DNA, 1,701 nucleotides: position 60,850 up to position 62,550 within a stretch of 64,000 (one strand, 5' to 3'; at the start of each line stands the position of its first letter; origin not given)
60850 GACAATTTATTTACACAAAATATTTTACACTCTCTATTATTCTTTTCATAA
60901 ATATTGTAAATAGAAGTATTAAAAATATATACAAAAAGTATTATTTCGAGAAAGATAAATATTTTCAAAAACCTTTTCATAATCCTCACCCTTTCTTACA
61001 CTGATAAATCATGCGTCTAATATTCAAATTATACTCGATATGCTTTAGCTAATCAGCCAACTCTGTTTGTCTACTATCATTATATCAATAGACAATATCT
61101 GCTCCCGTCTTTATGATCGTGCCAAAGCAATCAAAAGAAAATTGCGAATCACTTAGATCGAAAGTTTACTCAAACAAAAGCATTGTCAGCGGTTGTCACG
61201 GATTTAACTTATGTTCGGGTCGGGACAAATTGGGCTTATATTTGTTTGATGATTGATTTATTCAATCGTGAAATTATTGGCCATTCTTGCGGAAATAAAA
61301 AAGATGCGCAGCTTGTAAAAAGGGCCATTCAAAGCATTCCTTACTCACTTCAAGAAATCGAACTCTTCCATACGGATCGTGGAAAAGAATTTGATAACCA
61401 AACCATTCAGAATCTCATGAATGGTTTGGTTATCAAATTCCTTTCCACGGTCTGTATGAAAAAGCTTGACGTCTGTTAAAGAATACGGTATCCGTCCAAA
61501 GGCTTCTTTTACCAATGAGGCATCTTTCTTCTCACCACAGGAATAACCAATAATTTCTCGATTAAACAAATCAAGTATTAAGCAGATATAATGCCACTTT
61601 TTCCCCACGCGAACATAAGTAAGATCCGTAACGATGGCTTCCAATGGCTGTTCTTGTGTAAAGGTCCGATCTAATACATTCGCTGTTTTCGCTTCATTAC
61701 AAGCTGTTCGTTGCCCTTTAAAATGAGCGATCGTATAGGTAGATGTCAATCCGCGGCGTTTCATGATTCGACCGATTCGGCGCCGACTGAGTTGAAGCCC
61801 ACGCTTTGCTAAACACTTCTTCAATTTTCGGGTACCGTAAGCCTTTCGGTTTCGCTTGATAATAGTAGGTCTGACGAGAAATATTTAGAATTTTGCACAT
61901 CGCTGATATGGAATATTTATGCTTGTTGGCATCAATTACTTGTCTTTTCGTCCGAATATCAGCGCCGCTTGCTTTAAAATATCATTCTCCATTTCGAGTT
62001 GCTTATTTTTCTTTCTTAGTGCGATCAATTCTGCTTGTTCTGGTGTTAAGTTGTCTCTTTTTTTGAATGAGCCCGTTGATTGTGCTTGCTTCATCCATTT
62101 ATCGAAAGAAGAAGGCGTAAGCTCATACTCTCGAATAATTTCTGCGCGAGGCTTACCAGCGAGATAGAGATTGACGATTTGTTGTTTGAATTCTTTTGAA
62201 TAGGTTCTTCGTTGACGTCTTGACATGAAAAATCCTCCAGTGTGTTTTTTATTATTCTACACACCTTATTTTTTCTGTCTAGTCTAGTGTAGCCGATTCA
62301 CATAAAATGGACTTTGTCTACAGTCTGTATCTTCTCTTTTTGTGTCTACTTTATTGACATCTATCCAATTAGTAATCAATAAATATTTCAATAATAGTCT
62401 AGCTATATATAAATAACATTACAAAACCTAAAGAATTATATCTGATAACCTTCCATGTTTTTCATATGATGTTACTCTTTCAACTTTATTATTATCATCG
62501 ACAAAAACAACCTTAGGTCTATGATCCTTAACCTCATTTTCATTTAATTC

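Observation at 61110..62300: Head-to-head palindromic junction between two diverged IS3 orfB copies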

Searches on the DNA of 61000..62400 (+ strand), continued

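Call 26: search_dna_similar(query=L003:1800-1940:+, collection=plasmids, mode=near, max_rows=20, rows=best)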
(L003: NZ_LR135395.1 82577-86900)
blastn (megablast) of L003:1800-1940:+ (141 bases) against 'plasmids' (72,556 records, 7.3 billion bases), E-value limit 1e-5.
Records with a match: 245; places in all: 484; records where one place covers at least 80% of the query: 96.
Best place of each record, by identity: >=99% 127; 95-99% 118.
By first word of the organism name: Enterococcus 245.
By predicted mobility (MOB-suite, as given by PLSDB): conjugative 141; non-mobilizable 85; mobilizable 19.
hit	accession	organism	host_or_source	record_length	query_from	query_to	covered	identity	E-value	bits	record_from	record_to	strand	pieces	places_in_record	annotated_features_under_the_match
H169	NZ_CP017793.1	Enterococcus faecium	Homo sapiens,Peritoneal fluid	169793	1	141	100%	100.0%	3e-30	271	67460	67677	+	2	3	none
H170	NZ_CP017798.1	Enterococcus faecium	Homo sapiens,Peritoneal fluid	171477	1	141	100%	100.0%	3e-30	271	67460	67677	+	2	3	none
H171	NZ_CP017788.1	Enterococcus faecium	Homo sapiens,wound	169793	1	141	100%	100.0%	3e-30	271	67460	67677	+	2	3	none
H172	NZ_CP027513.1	Enterococcus faecium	Homo sapiens,blood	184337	1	141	100%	100.0%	3e-30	271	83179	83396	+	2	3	none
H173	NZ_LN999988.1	Enterococcus faecium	-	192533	1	141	100%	100.0%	3e-30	271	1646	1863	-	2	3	none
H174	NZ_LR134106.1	Enterococcus faecium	-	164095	1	141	100%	100.0%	3e-30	271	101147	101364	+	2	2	none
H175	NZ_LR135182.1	Enterococcus faecium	-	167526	1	141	100%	100.0%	3e-30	271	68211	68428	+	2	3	none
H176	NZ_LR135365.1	Enterococcus faecium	-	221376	1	141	100%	100.0%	3e-30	271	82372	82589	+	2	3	none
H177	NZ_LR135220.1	Enterococcus faecium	-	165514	1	141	100%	100.0%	3e-30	271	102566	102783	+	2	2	none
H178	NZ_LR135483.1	Enterococcus faecium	-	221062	1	141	100%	100.0%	3e-30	271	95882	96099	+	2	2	none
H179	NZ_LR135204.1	Enterococcus faecium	-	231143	1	141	100%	100.0%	3e-30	271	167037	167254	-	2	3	none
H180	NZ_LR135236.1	Enterococcus faecium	-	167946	1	141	100%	100.0%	3e-30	271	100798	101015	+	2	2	none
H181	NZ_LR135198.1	Enterococcus faecium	-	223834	1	141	100%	100.0%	3e-30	271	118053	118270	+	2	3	none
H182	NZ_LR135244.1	Enterococcus faecium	-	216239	1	141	100%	100.0%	3e-30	271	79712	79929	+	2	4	none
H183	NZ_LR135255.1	Enterococcus faecium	-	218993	1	141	100%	100.0%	3e-30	271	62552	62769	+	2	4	none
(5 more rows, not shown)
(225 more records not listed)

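Call 44: get_annotated_region(hit=H142, flank=1800)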
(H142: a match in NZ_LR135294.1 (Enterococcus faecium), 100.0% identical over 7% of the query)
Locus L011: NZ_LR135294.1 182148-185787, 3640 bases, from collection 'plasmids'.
description: Enterococcus faecium isolate E7237 plasmid 2
organism: Enterococcus faecium (NCBI taxid 1352)
taxonomy: Bacteria; Bacillota; Bacilli; Lactobacillales; Enterococcaceae; Enterococcus; Enterococcus faecium
host: -; source: -; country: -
typing (MOB-suite, as given by PLSDB): conjugative; replicon rep_cluster_893,rep_cluster_935; relaxase MOBC,MOBP; mating-pair formation MPF_T
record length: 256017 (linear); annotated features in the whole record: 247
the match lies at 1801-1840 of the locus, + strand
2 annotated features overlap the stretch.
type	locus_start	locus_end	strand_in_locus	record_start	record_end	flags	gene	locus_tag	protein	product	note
CDS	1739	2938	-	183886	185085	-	-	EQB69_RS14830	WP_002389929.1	IS256 family transposase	-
CDS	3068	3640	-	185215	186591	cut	-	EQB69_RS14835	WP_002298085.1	ABC transporter permease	-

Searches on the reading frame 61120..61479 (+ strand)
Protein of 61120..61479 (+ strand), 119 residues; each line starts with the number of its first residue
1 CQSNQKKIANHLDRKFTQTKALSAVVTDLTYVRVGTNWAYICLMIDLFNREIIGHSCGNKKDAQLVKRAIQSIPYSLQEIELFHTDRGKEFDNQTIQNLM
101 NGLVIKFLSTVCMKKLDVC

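Call 5: search_protein_families(library=pfam, proteins=[window:61120-61479:+], max_evalue=0.01)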
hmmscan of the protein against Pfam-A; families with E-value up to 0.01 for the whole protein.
window:61120-61479:+ (119 aa): 1 family
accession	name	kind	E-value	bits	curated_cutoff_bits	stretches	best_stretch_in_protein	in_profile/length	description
PF00665.32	rve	-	7.3e-14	52.3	32.6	1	20-102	3-89/102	Integrase core domain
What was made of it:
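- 61129..61397 (+): ISX remnant: an internal orfB fragment (93 codons of the rve/DDE core) of an IS3-family element other than ISEfa8. It is truncated at both ends in this window. Pfam rve, E = 7e-14 (call 5).
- On IS3 family / ISEfa8 (right arm, 61400-62300): The rve match stops at the junction (call 5).
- On IS3 family (left arm, ISX, 61129-61397): PF00665, E = 7.3e-14 (call 5).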
